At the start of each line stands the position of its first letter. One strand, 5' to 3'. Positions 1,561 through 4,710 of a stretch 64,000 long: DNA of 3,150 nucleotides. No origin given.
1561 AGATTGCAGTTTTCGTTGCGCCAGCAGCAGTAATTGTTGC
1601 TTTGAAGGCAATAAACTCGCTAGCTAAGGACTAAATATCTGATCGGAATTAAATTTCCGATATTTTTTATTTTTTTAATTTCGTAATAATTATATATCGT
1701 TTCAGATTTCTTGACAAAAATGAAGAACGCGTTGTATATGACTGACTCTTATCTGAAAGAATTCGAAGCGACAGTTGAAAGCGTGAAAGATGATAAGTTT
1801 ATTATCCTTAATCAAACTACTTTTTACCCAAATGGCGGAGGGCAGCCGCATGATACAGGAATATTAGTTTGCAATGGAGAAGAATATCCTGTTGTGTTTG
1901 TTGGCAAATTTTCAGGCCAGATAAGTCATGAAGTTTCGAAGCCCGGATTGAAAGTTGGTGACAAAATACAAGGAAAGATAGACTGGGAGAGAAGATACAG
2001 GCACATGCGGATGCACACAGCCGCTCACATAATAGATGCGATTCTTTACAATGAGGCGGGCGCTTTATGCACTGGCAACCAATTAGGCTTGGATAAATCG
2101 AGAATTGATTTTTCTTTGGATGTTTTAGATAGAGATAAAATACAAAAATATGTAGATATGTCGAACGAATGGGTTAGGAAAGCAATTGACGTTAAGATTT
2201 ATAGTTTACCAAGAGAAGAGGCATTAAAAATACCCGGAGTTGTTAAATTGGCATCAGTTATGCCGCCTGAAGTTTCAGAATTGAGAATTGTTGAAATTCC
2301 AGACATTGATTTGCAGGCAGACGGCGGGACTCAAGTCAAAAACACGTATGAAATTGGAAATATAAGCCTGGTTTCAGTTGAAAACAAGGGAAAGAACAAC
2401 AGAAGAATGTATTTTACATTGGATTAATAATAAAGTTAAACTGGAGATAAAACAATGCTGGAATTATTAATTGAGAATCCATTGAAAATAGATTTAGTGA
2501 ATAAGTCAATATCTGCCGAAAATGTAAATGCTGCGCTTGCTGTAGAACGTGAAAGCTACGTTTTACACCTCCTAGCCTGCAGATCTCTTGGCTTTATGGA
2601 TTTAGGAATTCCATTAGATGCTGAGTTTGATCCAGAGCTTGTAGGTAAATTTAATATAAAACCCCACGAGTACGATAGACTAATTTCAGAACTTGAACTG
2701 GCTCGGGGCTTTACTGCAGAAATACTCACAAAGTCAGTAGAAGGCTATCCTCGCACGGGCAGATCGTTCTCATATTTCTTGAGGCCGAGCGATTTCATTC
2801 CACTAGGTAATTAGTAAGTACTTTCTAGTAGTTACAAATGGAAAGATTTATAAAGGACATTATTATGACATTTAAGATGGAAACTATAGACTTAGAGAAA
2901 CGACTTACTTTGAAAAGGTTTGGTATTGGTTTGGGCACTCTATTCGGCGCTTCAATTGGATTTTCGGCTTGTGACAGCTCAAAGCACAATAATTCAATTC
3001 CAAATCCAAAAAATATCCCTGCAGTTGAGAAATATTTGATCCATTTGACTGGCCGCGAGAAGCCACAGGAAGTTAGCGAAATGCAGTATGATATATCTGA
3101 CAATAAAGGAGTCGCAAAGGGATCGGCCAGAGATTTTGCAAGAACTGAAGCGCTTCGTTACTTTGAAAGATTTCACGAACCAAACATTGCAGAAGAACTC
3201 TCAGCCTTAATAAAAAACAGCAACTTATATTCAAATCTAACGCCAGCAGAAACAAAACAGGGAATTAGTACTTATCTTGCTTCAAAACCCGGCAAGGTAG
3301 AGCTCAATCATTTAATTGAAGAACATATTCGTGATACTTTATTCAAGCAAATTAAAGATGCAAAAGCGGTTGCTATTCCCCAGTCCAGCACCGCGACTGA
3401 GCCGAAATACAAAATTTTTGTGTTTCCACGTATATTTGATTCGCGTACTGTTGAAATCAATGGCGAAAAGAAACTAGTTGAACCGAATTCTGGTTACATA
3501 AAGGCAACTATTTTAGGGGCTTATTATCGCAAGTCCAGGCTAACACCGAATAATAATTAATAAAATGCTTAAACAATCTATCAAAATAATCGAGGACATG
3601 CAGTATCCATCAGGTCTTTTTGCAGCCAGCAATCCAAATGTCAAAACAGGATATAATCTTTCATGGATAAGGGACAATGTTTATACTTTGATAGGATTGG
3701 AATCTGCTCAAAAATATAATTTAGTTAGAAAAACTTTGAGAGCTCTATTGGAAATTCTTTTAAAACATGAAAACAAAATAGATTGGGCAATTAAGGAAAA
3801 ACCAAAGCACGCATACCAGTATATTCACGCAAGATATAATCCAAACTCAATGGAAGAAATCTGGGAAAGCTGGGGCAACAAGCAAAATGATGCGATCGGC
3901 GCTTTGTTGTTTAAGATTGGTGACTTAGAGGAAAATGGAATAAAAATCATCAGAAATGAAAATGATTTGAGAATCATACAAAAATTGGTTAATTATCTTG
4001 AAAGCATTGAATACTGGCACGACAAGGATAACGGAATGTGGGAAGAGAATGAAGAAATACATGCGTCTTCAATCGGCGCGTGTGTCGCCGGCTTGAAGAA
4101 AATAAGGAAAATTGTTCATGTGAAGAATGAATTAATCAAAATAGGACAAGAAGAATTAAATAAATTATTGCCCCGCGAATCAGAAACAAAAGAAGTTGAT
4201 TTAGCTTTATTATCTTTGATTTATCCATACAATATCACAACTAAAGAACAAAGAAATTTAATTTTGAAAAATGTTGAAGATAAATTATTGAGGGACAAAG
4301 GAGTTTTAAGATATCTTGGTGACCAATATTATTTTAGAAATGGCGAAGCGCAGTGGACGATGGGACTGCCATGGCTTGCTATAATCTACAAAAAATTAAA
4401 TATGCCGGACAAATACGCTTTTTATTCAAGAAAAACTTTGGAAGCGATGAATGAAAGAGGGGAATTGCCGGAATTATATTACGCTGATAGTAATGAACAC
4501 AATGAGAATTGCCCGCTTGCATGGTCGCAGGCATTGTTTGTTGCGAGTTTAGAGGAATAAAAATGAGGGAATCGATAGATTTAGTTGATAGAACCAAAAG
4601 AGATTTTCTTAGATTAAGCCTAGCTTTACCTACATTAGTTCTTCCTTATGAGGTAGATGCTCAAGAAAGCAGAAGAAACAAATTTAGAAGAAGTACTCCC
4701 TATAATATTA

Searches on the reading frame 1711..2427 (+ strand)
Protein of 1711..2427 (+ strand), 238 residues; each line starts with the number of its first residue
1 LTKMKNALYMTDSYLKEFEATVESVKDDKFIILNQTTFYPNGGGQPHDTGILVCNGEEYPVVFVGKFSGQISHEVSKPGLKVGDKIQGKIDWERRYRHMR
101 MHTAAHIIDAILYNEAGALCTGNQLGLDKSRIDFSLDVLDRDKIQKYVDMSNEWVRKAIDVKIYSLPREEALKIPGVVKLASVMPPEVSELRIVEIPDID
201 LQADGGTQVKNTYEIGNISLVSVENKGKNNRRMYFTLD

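Call 12: search_protein_families(library=pfam, proteins=[window:1711-2427:+], max_evalue=0.001)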
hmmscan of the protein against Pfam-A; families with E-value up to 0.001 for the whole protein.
window:1711-2427:+ (238 aa): 2 families
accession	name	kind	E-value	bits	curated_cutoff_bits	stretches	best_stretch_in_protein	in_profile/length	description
PF01411.24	tRNA-synt_2c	-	6e-15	55.2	30.3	1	16-94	473-552/552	tRNA synthetases class II (A)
PF07973.19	tRNA_SAD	-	2.8e-11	43.6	24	1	191-234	1-44/44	Threonyl and Alanyl tRNA synthetase second additional domain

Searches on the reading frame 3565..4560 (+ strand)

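Call 12: search_protein_families(library=pfam, proteins=[window:3565-4560:+], max_evalue=0.001)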
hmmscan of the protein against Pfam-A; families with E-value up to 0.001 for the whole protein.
window:3565-4560:+ (331 aa): 1 family
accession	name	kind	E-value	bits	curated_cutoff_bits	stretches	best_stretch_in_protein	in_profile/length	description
PF00723.27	Glyco_hydro_15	-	1.9e-18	67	22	1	11-326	17-280/427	Glycosyl hydrolases family 15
